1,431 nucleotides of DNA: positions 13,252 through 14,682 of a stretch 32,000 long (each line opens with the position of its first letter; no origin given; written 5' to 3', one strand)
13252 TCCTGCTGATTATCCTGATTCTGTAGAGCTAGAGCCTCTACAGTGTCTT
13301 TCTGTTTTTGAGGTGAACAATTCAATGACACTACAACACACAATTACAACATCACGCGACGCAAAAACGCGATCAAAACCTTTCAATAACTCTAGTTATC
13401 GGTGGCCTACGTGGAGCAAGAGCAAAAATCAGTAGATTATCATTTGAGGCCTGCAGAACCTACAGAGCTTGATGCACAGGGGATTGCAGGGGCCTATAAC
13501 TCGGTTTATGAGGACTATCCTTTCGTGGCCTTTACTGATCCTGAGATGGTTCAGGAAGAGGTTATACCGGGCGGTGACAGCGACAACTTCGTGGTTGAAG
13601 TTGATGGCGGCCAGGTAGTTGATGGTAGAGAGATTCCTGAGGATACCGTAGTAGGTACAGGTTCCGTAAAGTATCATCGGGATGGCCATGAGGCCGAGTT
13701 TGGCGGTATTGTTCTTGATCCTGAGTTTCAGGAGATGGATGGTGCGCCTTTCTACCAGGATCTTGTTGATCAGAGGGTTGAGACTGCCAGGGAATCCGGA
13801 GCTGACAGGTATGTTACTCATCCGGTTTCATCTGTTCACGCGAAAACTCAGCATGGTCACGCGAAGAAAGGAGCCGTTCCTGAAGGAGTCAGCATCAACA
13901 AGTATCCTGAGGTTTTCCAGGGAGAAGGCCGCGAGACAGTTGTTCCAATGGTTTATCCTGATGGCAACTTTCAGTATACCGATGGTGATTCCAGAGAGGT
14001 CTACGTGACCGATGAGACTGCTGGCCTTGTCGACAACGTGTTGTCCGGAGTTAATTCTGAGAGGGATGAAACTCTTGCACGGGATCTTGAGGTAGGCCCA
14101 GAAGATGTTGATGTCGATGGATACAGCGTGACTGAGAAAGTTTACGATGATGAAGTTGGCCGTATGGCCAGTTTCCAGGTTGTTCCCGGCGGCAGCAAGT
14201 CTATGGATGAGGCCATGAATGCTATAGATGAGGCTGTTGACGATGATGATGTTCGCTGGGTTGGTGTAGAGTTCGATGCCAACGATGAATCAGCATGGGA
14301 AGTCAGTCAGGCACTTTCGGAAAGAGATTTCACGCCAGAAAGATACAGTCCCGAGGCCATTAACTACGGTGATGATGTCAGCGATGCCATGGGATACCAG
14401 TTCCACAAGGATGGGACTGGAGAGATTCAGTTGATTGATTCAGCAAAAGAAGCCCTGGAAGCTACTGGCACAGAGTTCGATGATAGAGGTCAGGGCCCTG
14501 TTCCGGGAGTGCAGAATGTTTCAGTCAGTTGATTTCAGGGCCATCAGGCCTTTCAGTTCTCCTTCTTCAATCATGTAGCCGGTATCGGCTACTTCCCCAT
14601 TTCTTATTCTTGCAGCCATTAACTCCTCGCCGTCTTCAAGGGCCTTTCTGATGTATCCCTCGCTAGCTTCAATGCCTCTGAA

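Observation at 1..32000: Roughly ten-fold excess of the palindrome AGGCCT, absent from the HEPN islet and thinned in the surface-protein cluster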

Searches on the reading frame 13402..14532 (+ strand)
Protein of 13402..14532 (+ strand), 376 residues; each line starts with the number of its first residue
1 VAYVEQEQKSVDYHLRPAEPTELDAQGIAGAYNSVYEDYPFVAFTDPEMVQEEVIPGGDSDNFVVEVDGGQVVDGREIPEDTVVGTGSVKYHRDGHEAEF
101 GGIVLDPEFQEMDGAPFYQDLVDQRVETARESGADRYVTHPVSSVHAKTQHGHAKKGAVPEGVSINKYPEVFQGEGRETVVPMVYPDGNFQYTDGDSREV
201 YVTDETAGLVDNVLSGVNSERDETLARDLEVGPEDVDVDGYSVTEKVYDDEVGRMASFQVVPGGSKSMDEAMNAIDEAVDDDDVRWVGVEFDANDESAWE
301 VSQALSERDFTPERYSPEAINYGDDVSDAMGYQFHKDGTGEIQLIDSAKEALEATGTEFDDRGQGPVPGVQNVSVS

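Call 5: search_protein_families(library=pfam, proteins=[window:13402-14532:+])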
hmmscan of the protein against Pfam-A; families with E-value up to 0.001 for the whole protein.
window:13402-14532:+ (376 aa): 0 families

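Call 43: search_protein_families(library=ncbifam, proteins=[window:13402-14532:+], max_evalue=0.01)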
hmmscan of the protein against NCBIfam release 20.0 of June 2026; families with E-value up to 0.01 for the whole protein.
window:13402-14532:+ (376 aa): 0 families

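Call 44: search_solved_structures(query=window:13402-14532:+, max_evalue=0.01)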
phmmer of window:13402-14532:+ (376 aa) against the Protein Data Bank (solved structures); distinct sequences matched with E-value up to 0.01: 0.
